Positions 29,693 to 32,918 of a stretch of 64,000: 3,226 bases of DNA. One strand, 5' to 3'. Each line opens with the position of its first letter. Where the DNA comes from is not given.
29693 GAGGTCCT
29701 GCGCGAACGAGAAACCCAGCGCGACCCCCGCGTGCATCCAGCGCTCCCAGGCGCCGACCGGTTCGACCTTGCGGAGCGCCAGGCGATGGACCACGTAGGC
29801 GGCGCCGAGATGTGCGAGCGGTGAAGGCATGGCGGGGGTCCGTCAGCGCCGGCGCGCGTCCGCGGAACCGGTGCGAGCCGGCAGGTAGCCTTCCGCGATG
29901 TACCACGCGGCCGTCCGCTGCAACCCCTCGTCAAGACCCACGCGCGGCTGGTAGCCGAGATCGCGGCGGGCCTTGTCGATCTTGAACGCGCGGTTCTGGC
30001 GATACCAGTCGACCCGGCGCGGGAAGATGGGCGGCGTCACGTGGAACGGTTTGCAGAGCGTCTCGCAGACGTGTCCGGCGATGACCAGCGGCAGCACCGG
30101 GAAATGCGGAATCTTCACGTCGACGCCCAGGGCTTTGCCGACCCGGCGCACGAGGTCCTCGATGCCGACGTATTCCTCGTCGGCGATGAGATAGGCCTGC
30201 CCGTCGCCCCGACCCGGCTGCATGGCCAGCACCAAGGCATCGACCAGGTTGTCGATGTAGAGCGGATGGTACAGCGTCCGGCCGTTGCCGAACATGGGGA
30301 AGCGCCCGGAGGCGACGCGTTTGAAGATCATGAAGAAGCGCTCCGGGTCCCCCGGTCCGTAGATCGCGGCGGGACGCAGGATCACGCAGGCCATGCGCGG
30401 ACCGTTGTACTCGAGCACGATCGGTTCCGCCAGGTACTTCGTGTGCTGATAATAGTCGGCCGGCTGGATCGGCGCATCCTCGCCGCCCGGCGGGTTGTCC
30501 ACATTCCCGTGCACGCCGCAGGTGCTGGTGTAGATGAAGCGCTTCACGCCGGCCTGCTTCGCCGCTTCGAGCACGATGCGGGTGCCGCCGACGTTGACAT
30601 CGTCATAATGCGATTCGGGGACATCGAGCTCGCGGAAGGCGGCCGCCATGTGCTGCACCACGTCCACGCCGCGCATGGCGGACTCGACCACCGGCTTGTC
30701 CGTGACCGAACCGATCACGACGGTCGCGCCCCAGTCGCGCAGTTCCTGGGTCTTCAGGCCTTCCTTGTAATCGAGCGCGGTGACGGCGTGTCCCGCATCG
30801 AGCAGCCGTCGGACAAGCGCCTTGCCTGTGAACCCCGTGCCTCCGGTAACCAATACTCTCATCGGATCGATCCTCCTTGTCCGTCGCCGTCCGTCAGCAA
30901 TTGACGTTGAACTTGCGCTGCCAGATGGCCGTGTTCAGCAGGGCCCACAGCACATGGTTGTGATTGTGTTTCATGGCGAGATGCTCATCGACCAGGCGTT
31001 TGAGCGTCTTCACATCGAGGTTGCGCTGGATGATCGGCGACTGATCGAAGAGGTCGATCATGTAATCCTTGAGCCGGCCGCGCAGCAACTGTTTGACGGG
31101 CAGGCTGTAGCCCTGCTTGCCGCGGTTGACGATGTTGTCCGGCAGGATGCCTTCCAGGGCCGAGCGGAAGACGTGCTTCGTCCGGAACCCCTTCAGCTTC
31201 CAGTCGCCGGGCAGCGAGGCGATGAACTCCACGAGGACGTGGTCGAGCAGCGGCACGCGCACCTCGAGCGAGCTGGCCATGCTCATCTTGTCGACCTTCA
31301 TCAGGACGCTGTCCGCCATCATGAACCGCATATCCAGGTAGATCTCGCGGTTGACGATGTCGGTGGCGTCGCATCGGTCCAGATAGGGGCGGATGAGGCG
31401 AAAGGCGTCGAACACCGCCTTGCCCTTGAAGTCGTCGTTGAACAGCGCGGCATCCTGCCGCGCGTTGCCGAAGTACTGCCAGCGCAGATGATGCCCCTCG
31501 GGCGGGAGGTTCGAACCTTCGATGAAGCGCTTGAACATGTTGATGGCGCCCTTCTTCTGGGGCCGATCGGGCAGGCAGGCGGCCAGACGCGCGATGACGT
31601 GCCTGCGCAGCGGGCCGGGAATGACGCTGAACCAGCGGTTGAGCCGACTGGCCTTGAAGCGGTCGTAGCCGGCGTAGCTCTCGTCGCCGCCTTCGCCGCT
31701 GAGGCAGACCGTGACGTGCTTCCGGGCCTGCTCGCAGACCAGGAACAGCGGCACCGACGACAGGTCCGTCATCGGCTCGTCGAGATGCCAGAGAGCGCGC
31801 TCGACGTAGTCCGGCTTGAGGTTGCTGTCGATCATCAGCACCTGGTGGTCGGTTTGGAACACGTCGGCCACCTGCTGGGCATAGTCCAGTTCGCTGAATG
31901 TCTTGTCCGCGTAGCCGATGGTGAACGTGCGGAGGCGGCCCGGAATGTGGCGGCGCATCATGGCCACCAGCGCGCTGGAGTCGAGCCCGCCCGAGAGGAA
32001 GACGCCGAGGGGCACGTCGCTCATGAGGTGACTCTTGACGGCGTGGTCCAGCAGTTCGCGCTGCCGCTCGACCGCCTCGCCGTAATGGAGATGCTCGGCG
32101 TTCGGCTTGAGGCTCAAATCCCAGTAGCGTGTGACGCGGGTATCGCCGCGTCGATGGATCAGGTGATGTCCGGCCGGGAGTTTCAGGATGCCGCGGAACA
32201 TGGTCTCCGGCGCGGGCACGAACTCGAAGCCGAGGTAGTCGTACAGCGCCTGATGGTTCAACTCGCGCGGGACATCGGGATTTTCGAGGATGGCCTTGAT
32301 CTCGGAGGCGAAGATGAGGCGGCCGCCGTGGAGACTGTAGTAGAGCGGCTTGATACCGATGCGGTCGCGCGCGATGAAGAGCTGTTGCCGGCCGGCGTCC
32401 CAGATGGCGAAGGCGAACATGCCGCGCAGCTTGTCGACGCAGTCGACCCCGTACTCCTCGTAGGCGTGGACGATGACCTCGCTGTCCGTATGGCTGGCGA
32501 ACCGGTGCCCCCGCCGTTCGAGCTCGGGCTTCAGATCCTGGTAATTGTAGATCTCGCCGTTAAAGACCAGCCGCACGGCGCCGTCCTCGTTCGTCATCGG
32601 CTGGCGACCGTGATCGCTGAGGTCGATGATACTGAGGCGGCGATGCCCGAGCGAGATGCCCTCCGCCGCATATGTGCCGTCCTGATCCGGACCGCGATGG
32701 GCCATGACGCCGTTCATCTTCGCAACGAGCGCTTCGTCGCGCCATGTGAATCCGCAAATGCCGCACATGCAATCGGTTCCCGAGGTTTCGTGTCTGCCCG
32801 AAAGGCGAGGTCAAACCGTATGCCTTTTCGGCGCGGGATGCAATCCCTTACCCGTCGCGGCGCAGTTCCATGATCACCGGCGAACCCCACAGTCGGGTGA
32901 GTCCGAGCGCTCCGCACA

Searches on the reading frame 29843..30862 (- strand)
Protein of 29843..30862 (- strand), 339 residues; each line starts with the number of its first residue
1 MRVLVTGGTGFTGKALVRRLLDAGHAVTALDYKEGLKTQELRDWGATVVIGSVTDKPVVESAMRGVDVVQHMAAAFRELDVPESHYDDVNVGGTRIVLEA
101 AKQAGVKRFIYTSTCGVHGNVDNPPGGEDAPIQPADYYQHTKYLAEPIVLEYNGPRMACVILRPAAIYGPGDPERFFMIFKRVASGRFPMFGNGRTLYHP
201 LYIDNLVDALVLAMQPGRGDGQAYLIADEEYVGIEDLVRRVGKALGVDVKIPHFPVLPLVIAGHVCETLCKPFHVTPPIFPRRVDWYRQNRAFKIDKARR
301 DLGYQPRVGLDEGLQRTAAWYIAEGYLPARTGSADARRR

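Call 77: search_protein_families(library=pfam, proteins=[window:29843-30862:-], max_evalue=0.00001)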
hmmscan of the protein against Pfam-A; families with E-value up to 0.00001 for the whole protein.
window:29843-30862:- (339 aa): 8 families
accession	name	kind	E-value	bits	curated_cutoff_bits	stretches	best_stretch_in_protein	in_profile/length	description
PF01073.25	3Beta_HSD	-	1.2e-42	146.3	22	1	4-250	1-273/280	3-beta hydroxysteroid dehydrogenase/isomerase family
PF01370.27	Epimerase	-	2.9e-38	132.1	20.9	1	3-226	1-239/240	NAD dependent epimerase/dehydratase family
PF16363.11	GDP_Man_Dehyd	-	5e-26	92.4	27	1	4-317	1-332/332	GDP-mannose 4,6 dehydratase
PF13460.12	NAD_binding_10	-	7.1e-20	72.1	27.2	1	7-167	1-146/184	NAD(P)H-binding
PF05368.20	NmrA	-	3.3e-17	63.5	27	1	2-118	4-111/298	NmrA-like family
PF04321.23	RmlD_sub_bind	-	1.5e-15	57.5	27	1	1-187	1-170/287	RmlD substrate binding domain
PF07993.18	NAD_binding_4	-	3.7e-15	56.2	20.1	1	60-174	83-212/258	Male sterility protein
PF02719.21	Polysacc_synt_2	-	3.7e-12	46.5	20.2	1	3-114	1-128/293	Polysaccharide biosynthesis protein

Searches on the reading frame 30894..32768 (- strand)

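Call 77: search_protein_families(library=pfam, proteins=[window:30894-32768:-], max_evalue=0.00001)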
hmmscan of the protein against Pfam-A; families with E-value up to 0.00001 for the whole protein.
window:30894-32768:- (624 aa): 3 families
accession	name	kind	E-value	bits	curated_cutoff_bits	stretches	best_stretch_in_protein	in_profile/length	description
PF00733.27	Asn_synthase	-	6.1e-95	319.3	21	1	237-618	3-354/354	Asparagine synthase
PF13537.11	GATase_7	-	7.1e-50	168.6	25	1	42-161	1-122/123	Glutamine amidotransferase domain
PF13522.11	GATase_6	-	1.7e-46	157.9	27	1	27-156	1-130/130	Glutamine amidotransferase domain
